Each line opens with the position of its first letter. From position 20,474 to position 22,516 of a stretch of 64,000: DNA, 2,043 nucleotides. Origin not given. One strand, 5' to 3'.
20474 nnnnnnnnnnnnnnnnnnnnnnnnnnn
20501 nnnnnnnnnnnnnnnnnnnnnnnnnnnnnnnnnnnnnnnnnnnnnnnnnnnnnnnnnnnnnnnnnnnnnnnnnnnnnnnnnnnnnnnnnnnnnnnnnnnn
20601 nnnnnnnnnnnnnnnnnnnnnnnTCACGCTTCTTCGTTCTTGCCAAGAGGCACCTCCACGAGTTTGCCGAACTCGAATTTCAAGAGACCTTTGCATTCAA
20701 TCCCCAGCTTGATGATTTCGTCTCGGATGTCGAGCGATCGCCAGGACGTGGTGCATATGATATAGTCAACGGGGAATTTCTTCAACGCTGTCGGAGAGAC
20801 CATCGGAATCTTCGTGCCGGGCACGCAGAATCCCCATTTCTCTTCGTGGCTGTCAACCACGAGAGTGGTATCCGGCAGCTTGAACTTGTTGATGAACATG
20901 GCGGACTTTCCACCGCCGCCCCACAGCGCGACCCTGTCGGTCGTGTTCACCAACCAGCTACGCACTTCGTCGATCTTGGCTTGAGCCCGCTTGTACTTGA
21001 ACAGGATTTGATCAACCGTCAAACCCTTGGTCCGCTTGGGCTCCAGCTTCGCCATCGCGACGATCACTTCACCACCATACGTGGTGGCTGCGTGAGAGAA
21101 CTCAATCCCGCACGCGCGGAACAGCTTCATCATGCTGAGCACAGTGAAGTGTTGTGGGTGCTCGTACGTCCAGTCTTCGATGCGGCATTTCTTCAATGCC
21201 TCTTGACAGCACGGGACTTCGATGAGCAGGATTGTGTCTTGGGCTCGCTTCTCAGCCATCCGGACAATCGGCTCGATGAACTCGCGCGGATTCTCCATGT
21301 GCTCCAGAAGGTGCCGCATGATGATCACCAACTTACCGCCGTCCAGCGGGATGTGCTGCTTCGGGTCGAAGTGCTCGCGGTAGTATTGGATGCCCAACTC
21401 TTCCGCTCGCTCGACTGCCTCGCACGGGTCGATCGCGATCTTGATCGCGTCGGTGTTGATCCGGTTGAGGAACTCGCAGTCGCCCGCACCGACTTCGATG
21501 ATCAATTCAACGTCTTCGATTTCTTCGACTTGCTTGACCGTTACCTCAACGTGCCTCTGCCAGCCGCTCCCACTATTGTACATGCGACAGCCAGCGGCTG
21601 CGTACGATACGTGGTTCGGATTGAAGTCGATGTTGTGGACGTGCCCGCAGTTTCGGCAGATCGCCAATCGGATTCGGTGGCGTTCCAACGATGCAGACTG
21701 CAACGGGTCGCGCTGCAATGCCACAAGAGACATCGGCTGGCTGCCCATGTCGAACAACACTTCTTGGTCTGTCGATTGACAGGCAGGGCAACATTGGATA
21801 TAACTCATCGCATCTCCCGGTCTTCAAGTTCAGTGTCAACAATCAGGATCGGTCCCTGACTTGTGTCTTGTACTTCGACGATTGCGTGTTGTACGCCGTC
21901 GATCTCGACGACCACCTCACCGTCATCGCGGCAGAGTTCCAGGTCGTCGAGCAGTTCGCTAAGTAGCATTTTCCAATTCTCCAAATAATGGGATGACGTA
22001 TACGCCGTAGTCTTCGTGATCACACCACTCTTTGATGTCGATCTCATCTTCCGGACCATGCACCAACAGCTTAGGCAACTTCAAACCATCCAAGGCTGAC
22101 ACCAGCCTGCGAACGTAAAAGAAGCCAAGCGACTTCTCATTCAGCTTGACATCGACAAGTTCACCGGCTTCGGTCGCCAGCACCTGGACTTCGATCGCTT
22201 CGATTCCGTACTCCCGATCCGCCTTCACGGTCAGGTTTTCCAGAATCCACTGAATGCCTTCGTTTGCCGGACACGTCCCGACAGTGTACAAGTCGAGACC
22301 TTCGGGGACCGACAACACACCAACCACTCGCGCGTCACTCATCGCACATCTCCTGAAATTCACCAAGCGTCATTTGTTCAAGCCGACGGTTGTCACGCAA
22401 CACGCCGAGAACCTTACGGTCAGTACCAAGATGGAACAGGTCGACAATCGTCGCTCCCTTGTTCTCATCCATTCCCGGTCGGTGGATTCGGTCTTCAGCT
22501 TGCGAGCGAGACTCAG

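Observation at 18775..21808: Adjacent OGT-like GT41 glycosyltransferase and TcaB9-like C-methyltransferase in a phage early operon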

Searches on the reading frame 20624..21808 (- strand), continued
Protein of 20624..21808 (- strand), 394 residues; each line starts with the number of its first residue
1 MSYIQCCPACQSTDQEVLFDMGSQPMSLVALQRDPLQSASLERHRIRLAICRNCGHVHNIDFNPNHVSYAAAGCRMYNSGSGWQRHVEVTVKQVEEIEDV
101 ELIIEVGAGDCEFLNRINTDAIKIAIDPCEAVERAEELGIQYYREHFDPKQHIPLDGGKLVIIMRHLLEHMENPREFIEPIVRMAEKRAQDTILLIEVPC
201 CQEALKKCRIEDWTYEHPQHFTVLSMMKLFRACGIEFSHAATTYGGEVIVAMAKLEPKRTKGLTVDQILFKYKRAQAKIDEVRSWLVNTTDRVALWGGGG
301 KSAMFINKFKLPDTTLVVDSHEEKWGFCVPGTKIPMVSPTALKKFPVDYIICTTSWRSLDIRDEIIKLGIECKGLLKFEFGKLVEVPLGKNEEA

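Call 93: find_encoding_contigs(protein=P0373, flank=8000, max_places=1)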
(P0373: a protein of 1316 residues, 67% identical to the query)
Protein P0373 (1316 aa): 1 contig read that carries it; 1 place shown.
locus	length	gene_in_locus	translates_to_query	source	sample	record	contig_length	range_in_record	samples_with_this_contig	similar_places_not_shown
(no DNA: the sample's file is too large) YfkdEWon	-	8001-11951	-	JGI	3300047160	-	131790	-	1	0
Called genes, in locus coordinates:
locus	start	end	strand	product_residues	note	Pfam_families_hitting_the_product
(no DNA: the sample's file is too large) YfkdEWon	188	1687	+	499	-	PF04715:, PF00425:Chorismate_bind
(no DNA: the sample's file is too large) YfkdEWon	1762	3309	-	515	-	PF06439:3keto-disac_hyd, PF06283:ThuA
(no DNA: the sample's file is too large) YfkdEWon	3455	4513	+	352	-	PF08450:SGL, PF01436:NHL (faint), PF03088:Str_synth (faint), PF06739:SBBP (faint), PF08450:SGL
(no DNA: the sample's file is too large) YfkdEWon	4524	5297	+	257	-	-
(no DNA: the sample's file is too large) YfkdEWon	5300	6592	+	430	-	PF00266:Aminotran_5, PF01053:Cys_Met_Meta_PP (weak)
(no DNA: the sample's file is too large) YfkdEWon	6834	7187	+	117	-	-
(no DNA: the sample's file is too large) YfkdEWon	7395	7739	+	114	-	PF01740:STAS, PF13466:STAS_2 (weak)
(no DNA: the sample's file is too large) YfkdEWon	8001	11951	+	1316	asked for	PF13424:TPR_12, PF13432:TPR_16, PF00515:TPR_1, PF00515:TPR_1, PF13414:TPR_11, PF13424:TPR_12, PF13432:TPR_16, PF13414:TPR_11, +31 more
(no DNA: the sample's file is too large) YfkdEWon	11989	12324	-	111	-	-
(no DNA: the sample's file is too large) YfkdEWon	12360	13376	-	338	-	PF01118:Semialdhyde_dh, PF02774:Semialdhyde_dhC, PF22698:Semialdhyde_dhC_1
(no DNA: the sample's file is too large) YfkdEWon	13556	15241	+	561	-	-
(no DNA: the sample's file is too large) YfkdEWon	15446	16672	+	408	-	-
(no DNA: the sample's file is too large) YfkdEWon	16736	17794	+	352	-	PF01261:AP_endonuc_2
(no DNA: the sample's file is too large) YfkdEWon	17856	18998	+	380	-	PF01408:GFO_IDH_MocA, PF02894:GFO_IDH_MocA_C, PF22725:GFO_IDH_MocA_C3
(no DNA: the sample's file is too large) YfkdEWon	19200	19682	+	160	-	PF03449:GreA_GreB_N, PF01272:GreA_GreB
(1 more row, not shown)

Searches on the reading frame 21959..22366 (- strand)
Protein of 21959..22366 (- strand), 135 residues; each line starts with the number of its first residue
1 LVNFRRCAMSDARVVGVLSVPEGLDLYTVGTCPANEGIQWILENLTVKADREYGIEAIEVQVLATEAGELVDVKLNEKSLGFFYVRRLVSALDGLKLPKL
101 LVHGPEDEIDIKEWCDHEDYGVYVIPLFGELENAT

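Call 3: search_protein_families(library=pfam, proteins=[window:21959-22366:-], max_evalue=0.1)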
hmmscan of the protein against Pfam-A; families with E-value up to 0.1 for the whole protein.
window:21959-22366:- (135 aa): 0 families
